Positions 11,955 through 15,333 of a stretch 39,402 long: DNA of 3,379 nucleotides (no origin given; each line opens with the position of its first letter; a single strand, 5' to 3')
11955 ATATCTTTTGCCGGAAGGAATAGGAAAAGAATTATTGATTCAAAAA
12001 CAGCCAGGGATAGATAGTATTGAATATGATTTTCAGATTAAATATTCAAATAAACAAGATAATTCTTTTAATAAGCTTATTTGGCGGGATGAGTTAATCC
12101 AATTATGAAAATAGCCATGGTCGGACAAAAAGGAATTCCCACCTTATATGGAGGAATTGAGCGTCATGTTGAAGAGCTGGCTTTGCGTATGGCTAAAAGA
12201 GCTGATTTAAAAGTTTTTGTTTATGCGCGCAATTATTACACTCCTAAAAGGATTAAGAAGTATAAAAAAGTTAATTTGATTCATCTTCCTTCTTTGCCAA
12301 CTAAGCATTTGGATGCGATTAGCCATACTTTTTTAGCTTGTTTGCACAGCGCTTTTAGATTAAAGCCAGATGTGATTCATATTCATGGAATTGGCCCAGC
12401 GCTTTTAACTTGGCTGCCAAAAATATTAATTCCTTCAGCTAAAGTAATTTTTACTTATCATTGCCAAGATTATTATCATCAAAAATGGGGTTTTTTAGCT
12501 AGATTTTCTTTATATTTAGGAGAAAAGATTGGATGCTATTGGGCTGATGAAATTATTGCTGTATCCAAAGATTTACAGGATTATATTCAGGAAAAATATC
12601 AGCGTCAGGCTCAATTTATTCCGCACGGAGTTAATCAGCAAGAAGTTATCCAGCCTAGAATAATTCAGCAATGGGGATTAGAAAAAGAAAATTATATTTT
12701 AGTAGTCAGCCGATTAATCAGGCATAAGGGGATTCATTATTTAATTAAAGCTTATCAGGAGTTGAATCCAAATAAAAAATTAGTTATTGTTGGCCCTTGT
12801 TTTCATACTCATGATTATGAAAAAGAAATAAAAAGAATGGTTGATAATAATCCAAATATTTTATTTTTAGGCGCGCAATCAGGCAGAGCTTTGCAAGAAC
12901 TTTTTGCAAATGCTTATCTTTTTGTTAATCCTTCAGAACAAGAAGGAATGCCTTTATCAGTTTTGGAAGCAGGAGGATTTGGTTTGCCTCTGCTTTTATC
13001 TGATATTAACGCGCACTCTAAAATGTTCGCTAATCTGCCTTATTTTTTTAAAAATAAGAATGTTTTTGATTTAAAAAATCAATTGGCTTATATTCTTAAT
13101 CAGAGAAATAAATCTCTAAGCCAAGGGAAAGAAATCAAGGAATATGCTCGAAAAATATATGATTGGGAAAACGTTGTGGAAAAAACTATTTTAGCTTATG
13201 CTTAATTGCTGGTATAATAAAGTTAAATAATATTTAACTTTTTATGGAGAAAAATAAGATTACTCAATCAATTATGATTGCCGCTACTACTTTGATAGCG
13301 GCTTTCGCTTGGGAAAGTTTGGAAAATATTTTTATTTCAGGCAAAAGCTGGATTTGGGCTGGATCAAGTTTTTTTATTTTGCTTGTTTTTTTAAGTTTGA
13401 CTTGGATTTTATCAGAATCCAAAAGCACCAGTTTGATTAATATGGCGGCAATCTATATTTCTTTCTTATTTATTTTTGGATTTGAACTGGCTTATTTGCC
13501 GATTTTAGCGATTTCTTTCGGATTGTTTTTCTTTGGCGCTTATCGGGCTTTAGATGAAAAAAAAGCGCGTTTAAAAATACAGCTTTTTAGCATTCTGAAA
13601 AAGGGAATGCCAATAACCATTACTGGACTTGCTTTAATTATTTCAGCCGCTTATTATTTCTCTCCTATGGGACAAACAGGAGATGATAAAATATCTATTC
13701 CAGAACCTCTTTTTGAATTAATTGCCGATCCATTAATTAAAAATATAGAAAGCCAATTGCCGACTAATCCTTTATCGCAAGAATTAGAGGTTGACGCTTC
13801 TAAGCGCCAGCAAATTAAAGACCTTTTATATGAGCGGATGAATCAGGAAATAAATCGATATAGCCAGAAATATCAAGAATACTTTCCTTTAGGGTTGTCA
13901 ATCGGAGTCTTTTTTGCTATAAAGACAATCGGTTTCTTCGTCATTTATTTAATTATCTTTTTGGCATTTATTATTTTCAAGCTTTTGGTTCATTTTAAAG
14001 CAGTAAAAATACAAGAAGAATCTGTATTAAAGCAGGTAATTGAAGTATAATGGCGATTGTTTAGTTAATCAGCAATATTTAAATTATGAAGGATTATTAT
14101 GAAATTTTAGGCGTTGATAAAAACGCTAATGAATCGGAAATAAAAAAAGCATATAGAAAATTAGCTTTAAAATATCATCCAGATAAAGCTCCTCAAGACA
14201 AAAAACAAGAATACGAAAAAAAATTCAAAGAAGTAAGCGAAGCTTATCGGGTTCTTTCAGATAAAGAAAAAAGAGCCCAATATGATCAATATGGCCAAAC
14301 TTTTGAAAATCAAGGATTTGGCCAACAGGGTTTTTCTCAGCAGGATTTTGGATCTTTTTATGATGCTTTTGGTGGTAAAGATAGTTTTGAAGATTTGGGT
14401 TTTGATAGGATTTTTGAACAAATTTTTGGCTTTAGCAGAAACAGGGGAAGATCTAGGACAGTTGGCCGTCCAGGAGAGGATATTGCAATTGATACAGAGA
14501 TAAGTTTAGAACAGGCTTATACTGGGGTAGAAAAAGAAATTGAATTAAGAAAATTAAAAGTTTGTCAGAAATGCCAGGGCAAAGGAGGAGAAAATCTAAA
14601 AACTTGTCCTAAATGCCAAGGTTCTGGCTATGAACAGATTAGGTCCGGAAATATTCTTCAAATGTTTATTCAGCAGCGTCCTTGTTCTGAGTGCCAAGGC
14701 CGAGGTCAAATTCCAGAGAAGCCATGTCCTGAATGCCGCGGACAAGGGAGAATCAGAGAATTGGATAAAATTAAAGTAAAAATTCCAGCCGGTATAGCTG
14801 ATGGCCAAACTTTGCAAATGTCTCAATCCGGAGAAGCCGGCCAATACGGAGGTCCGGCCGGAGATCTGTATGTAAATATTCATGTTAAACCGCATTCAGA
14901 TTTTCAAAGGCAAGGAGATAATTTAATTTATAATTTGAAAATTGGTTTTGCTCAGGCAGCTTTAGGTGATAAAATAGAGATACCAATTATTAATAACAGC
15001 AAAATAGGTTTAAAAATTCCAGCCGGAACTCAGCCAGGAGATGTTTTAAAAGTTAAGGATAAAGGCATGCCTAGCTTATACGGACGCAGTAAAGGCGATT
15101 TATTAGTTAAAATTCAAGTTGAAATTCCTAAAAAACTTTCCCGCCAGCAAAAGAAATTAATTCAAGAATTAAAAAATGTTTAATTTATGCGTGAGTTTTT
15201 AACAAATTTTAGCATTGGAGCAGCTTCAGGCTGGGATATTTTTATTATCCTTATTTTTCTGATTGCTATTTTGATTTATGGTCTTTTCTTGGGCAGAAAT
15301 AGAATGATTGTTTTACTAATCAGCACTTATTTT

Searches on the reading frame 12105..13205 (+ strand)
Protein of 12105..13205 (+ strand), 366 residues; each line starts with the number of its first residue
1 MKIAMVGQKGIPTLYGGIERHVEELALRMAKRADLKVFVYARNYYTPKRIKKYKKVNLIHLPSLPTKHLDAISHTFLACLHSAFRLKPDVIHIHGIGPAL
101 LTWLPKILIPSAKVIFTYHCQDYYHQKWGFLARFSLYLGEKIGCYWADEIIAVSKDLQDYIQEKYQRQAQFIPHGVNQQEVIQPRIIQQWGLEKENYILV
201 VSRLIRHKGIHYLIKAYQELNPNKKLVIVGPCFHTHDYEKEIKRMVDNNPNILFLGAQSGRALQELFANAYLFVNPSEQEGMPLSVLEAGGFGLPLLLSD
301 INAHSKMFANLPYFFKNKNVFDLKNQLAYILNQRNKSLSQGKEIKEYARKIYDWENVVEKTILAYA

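Call 59: search_protein_families(library=pfam, proteins=[window:12105-13205:+], max_evalue=0.001)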
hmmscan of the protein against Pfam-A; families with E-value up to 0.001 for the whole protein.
window:12105-13205:+ (366 aa): 7 families
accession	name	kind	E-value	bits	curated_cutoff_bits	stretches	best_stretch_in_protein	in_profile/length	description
PF00534.26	Glycos_transf_1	-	1.3e-27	96.9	26.4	1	184-349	3-170/172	Glycosyl transferases group 1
PF13439.12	Glyco_transf_4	-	6e-23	82.2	28.5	1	15-178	1-168/170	Glycosyltransferase Family 4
PF13692.12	Glyco_trans_1_4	-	3e-18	66.9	27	1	196-308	2-115/142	Glycosyl transferases group 1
PF13579.12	Glyco_trans_4_4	-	1.3e-12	48.7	29.7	1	16-167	1-148/158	Glycosyl transferase 4-like domain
PF09314.17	DUF1972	-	7e-09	36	25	1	3-175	4-184/186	Domain of unknown function (DUF1972)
PF20706.3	GT4-conflict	-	1e-08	35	26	1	147-300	147-312/385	Family 4 Glycosyltransferase in conflict systems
PF13524.12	Glyco_trans_1_2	-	0.00047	20.6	25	1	213-360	5-141/144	Glycosyl transferase-like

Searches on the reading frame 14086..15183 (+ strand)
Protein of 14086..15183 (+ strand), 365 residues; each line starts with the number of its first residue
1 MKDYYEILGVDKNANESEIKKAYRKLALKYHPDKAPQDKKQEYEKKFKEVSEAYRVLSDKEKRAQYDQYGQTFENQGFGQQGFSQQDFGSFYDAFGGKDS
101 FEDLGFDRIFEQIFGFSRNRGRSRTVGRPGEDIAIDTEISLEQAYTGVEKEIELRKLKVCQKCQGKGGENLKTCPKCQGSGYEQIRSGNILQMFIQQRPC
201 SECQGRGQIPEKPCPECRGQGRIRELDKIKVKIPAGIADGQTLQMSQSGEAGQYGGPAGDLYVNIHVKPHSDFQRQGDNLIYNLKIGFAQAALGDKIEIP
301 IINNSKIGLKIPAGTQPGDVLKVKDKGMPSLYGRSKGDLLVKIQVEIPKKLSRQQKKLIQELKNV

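Call 75: search_protein_families(library=pfam, proteins=[window:14086-15183:+], max_evalue=0.00001)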
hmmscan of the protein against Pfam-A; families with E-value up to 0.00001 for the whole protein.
window:14086-15183:+ (365 aa): 4 families
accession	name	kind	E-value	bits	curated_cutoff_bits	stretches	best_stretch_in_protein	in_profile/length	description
PF01556.23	DnaJ_C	-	2.7e-49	167.5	26.6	1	134-348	2-152/152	DnaJ C terminal domain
PF00226.36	DnaJ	-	1.2e-27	96.3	27.8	1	3-67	1-63/63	DnaJ domain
PF00684.25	DnaJ_CXXCXGXG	-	4.4e-13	49.7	32.7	1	160-221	1-65/65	DnaJ central domain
PF15777.11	Anti-TRAP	-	2.3e-06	27.9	32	0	159-198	12-57/59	Tryptophan RNA-binding attenuator protein inhibitory protein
